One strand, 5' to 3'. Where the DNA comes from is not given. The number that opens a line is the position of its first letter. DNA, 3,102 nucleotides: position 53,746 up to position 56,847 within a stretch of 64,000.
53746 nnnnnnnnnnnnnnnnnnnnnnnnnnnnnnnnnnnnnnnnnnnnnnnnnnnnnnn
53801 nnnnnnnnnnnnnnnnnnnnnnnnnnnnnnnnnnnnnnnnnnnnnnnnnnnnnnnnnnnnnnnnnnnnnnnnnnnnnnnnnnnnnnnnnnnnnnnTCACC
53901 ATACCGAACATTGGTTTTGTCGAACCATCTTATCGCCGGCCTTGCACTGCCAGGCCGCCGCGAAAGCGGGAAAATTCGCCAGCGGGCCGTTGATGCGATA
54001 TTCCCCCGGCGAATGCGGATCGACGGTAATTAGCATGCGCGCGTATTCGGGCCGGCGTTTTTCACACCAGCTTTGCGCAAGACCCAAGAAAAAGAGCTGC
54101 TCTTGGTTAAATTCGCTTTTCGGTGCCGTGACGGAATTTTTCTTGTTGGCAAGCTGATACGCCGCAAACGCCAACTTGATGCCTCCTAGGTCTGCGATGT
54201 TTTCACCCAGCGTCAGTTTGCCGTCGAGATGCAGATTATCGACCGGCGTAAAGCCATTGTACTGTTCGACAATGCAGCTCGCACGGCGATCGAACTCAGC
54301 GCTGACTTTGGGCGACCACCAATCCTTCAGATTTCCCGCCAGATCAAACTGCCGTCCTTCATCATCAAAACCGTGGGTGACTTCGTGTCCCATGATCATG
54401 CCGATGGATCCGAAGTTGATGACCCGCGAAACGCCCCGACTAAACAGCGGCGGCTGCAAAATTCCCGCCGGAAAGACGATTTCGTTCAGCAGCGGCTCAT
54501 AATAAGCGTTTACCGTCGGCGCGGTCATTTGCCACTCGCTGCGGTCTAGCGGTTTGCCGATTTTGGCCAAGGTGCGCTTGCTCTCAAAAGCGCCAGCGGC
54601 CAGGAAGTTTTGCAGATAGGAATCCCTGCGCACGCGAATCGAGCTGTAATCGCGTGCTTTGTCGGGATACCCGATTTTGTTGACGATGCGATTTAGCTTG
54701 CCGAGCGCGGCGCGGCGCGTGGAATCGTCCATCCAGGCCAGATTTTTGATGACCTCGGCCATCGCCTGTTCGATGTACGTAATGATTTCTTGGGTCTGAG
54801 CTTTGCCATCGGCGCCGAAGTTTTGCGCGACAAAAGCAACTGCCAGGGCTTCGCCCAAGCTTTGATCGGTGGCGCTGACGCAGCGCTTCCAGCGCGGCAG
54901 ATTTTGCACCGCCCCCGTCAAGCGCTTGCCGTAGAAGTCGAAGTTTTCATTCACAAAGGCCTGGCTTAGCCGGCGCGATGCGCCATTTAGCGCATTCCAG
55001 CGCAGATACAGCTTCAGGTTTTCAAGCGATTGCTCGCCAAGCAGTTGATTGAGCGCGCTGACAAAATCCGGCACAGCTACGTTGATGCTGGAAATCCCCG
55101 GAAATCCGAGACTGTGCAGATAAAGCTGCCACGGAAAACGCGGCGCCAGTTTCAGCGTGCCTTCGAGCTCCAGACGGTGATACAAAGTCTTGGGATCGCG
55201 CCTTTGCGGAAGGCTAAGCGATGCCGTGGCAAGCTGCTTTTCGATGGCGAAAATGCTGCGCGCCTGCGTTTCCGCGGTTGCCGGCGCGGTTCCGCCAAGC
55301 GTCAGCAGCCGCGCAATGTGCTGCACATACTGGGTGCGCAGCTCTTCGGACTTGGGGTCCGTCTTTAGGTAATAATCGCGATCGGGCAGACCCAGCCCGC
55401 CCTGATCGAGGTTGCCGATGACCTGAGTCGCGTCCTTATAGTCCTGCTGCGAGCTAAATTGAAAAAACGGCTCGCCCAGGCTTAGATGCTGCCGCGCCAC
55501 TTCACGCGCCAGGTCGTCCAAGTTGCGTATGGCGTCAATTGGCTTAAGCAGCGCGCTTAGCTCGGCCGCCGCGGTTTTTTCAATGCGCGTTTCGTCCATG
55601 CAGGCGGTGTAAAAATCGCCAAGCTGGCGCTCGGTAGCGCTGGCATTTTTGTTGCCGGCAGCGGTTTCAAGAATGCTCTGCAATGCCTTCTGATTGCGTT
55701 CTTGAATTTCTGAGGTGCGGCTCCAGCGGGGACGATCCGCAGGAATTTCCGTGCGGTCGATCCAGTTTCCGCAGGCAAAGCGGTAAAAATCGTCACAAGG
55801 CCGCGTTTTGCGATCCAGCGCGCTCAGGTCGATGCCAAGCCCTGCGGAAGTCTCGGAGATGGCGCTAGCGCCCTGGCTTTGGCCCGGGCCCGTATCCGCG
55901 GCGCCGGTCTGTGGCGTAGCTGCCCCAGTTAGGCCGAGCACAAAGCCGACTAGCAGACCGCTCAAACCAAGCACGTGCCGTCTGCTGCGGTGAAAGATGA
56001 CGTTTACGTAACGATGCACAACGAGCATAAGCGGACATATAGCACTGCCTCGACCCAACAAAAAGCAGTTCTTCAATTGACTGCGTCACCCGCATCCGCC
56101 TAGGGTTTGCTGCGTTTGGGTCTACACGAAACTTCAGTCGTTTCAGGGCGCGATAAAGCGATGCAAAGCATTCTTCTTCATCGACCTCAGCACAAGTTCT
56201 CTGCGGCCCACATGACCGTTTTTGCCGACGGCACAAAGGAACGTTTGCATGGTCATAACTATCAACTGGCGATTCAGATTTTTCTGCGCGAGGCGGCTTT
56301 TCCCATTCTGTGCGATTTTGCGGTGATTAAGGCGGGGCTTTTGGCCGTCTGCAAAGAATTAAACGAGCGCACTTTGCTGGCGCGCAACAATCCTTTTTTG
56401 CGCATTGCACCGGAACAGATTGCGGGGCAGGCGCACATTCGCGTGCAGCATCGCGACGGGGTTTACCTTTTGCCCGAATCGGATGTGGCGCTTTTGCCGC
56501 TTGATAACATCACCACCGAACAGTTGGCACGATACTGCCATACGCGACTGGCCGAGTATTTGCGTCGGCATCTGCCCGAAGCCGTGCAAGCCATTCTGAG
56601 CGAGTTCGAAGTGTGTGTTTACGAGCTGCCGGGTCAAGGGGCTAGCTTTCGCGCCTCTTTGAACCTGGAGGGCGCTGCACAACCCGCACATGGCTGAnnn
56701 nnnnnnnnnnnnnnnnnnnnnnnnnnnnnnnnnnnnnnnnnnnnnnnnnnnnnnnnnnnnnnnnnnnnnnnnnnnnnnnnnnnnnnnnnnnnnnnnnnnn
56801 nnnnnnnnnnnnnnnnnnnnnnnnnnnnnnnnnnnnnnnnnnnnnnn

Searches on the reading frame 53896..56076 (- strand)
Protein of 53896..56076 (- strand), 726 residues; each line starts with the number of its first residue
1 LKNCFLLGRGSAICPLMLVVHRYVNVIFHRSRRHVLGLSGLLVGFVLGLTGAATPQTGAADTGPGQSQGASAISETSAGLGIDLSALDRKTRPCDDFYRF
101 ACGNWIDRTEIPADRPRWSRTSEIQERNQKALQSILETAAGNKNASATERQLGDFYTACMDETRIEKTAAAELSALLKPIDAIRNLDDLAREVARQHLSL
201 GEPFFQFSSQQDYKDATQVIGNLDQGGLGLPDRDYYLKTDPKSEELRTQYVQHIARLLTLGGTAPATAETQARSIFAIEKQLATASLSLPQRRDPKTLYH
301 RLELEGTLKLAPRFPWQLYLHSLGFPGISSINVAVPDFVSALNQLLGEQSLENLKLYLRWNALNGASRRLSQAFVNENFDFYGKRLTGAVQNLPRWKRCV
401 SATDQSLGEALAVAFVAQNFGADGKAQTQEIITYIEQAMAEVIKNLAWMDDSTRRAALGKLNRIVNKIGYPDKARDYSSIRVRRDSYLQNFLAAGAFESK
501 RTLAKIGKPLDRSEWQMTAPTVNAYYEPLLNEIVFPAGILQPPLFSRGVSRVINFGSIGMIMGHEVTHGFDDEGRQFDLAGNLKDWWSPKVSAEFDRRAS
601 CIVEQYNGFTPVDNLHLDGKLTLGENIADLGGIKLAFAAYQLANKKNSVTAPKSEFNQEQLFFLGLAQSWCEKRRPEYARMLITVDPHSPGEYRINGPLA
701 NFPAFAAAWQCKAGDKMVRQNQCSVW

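Call 37: search_protein_families(library=pfam, proteins=[window:53896-56076:-], max_evalue=0.00001)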
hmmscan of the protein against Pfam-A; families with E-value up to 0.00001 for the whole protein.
window:53896-56076:- (726 aa): 2 families
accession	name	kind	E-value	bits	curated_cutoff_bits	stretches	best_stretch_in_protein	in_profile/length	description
PF05649.18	Peptidase_M13_N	-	1.2e-116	390.7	32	1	93-471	1-381/381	Peptidase family M13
PF01431.27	Peptidase_M13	-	2.3e-71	240.1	24.5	1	523-725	1-205/205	Peptidase family M13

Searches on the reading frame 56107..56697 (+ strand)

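Call 37: search_protein_families(library=pfam, proteins=[window:56107-56697:+], max_evalue=0.00001)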
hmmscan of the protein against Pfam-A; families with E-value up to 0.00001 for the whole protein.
window:56107-56697:+ (196 aa): 1 family
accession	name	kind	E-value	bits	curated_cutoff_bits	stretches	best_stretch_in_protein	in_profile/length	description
PF01242.24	PTPS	-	1.5e-13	51.2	22.4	1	29-173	6-117/121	6-pyruvoyl tetrahydropterin synthase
